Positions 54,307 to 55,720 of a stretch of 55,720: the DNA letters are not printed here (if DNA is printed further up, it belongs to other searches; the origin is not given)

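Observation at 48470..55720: Purine-to-ureide catabolic operon with a non-standard downstream half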

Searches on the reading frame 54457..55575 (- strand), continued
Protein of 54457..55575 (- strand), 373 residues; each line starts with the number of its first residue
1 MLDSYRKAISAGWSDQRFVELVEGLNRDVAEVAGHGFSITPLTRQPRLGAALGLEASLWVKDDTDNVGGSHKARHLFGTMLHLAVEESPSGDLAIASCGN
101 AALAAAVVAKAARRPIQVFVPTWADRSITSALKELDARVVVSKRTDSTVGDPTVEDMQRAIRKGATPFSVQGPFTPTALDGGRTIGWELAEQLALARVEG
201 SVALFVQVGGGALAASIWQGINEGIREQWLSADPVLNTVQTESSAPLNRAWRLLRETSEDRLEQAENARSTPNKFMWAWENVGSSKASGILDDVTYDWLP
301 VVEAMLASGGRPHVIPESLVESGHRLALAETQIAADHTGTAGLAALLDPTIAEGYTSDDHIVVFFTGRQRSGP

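Call 33: find_encoding_contigs(protein=P0003, flank=10000, max_places=1)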
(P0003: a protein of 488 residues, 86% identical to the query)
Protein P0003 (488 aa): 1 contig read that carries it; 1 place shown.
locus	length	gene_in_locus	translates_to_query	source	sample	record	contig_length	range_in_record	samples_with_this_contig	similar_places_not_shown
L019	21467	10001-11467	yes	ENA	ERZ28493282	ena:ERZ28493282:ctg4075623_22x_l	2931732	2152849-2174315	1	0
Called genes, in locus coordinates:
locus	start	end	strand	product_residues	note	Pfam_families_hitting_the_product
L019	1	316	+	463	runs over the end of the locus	PF07719:TPR_2 (faint), PF13424:TPR_12 (faint), PF13181:TPR_8 (faint), PF14559:TPR_19 (faint)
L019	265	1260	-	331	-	PF00296:Bac_luciferase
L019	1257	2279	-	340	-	PF01979:Amidohydro_1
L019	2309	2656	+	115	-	PF12840:HTH_20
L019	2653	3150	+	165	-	PF10604:Polyketide_cyc2 (weak), PF08327:AHSA1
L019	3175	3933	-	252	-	PF05552:MS_channel_1st_1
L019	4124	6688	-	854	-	PF01799:Fer2_2, PF01315:Ald_Xan_dh_C, PF02738:MoCoBD_1, PF20256:MoCoBD_2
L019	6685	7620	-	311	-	PF00795:CN_hydrolase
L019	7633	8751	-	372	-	PF06245:DUF1015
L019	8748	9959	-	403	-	PF00389:2-Hacid_dh, PF02826:2-Hacid_dh_C, PF03446:NAD_binding_2, PF01842:ACT (faint)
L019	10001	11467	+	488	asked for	PF00291:PALP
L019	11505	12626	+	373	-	PF00291:PALP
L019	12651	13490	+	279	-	PF00795:CN_hydrolase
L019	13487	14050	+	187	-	PF00383:dCMP_cyt_deam_1, PF14437:MafB19-deam (weak)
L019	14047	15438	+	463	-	PF00941:FAD_binding_5, PF01565:FAD_binding_4 (faint), PF03450:CO_deh_flav_C, PF00111:Fer2 (weak), PF01799:Fer2_2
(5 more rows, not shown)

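Call 34: find_encoding_contigs(protein=P0057, flank=10000, max_places=1)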
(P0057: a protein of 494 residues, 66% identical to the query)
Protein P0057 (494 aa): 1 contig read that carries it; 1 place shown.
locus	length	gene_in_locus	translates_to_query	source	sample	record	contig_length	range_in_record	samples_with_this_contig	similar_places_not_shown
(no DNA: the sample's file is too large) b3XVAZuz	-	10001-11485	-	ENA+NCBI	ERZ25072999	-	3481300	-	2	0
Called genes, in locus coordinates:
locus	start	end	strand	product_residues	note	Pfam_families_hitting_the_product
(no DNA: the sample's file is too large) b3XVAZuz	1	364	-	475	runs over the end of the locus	PF00941:FAD_binding_5, PF03450:CO_deh_flav_C, PF01799:Fer2_2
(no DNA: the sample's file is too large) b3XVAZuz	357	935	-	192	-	PF00383:dCMP_cyt_deam_1, PF14437:MafB19-deam (weak)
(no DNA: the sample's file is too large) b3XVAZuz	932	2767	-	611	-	PF13183:Fer4_8 (faint), PF13484:Fer4_16 (faint), PF13534:Fer4_17 (faint), PF00037:Fer4 (faint), PF12838:Fer4_7 (weak), PF13187:Fer4_9 (weak)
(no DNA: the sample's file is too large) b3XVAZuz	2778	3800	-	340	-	PF01979:Amidohydro_1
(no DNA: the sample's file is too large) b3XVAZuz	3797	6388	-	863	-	PF01799:Fer2_2, PF01315:Ald_Xan_dh_C, PF02738:MoCoBD_1, PF20256:MoCoBD_2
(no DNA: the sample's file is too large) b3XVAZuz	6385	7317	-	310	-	PF00795:CN_hydrolase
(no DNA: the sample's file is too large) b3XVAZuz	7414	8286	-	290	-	PF02608:Bmp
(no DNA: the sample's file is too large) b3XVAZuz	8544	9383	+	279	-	PF00795:CN_hydrolase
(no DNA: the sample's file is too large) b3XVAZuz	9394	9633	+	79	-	PF01910:Thiamine_BP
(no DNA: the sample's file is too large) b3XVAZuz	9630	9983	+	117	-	PF13309:HTH_22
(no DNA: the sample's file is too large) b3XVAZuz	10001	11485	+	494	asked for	PF00291:PALP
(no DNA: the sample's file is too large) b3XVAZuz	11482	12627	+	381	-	PF00291:PALP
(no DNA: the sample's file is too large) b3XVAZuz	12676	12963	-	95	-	-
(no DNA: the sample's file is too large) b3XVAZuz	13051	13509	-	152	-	PF00582:Usp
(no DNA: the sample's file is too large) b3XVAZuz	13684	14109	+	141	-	PF00582:Usp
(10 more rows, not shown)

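Call 35: find_encoding_contigs(protein=P0027, flank=10000, max_places=1)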
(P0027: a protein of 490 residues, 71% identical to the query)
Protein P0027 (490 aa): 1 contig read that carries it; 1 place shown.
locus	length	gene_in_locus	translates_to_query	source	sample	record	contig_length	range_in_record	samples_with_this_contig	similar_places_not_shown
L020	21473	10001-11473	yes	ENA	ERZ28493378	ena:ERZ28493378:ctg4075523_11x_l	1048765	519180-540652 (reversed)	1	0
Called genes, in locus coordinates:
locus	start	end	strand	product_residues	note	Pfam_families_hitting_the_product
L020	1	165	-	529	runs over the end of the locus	PF05977:MFS_3, PF07690:MFS_1, PF00027:cNMP_binding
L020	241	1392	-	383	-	PF05977:MFS_3, PF07690:MFS_1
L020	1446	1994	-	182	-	PF03473:MOSC (weak)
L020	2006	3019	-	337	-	PF00296:Bac_luciferase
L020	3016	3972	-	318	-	PF01979:Amidohydro_1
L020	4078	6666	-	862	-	PF01799:Fer2_2, PF01315:Ald_Xan_dh_C, PF02738:MoCoBD_1, PF20256:MoCoBD_2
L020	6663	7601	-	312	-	PF00795:CN_hydrolase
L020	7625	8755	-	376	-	PF06245:DUF1015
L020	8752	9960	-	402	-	PF00389:2-Hacid_dh, PF02826:2-Hacid_dh_C, PF03446:NAD_binding_2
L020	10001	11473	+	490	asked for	PF00291:PALP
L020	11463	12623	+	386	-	PF00291:PALP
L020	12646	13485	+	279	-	PF00795:CN_hydrolase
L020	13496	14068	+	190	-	PF00383:dCMP_cyt_deam_1, PF14437:MafB19-deam (weak)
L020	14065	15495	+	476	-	PF00941:FAD_binding_5, PF03450:CO_deh_flav_C, PF00111:Fer2 (weak), PF01799:Fer2_2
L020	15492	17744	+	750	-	PF01315:Ald_Xan_dh_C, PF02738:MoCoBD_1, PF20256:MoCoBD_2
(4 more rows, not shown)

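Call 56: find_homologous_proteins(query=window:54457-55575:-)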
Query window:54457-55575:- (373 aa): 5291 proteins with E <= 0.001 among 8000 candidates; the best 120 are listed. Only proteins of 205 to 653 residues were searched: fused or split forms outside these lengths cannot appear, so this answer is no evidence that the protein stands alone or is whole; lengths 'longer' or 'shorter' looks for them.
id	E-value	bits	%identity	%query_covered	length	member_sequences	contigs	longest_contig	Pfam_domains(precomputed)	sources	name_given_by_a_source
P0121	2.6e-224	762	93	99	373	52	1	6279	PF00291.32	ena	-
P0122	1.6e-209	713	86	99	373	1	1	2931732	PF00291.32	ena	-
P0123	8.0e-202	688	83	99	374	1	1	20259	PF00291.32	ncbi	ncbi:MAG: pyridoxal-phosphate dependent enzyme [Acidimicrobiia bacterium]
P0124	2.5e-196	670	81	99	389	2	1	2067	PF00291.32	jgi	jgi:threonine dehydratase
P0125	1.9e-195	667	81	99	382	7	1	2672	PF00291.32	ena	-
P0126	1.6e-194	664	81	99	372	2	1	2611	PF00291.32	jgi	jgi:threonine synthase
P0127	5.1e-181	620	83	91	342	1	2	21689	PF00291.32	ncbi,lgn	ncbi:MAG: pyridoxal-phosphate dependent enzyme [Acidimicrobiia bacterium]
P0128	1.4e-157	543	76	87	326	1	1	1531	PF00291.32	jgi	jgi:threonine synthase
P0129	9.8e-155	533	75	86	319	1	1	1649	PF00291.32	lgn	-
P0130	1.0e-150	520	74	84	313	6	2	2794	PF00291.32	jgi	jgi:threonine synthase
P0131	1.6e-149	516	68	94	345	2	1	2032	PF00291.32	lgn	-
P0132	5.6e-146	504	66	94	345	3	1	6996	PF00291.32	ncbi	ncbi:threonine synthase [soil metagenome]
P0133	1.9e-144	499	67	95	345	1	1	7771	PF00291.32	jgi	jgi:threonine synthase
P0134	2.4e-142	492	62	100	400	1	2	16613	PF00291.32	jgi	-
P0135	5.2e-141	488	61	99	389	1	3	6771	PF00291.32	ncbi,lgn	-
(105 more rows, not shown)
